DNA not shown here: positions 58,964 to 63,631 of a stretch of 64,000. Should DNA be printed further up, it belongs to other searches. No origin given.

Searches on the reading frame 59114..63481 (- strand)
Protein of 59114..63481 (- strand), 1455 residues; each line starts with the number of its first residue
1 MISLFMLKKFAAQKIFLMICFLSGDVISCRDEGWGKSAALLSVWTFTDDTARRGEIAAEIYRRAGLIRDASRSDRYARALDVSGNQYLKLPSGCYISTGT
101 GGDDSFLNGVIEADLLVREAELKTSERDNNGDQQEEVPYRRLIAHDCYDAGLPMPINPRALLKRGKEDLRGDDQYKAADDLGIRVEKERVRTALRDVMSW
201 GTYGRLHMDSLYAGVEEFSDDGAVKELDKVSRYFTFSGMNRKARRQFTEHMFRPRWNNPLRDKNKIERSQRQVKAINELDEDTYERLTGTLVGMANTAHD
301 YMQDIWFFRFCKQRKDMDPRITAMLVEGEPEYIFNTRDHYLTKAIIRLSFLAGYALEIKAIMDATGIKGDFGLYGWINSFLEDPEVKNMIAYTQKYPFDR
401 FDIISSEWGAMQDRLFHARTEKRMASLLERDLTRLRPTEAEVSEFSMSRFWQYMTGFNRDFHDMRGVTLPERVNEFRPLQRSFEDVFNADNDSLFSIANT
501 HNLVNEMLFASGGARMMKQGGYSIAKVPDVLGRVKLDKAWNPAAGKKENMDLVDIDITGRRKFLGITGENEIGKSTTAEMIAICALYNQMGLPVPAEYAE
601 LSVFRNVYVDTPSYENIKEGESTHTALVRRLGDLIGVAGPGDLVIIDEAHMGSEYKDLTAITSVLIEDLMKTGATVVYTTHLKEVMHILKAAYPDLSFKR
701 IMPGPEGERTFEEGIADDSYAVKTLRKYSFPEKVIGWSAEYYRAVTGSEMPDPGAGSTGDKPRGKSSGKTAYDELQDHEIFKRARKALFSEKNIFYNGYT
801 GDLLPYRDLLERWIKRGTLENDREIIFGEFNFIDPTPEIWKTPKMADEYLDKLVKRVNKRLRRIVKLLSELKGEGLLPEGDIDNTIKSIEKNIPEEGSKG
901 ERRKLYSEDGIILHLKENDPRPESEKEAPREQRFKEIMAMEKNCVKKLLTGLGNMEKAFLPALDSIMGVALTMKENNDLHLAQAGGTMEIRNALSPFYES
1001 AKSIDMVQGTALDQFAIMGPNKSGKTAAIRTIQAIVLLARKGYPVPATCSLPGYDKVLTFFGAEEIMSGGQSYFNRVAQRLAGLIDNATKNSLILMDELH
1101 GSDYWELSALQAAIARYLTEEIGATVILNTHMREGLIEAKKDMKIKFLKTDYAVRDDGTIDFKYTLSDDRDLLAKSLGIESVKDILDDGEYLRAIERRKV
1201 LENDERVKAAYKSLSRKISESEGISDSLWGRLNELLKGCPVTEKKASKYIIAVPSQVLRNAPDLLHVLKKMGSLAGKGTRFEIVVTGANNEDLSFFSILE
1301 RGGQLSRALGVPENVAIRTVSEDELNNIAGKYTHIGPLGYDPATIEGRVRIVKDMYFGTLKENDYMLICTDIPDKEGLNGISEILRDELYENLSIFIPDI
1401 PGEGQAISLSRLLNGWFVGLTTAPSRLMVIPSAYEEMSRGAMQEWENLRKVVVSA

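Call 9: search_protein_families(library=pfam, proteins=[window:59114-63481:-], max_evalue=0.001)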
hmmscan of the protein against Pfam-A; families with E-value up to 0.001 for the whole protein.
window:59114-63481:- (1455 aa): 1 family
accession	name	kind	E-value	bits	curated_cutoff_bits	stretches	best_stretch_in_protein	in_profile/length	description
PF00488.27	MutS_V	-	4.5e-42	144.6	30.2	2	1017-1182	3-167/188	MutS domain V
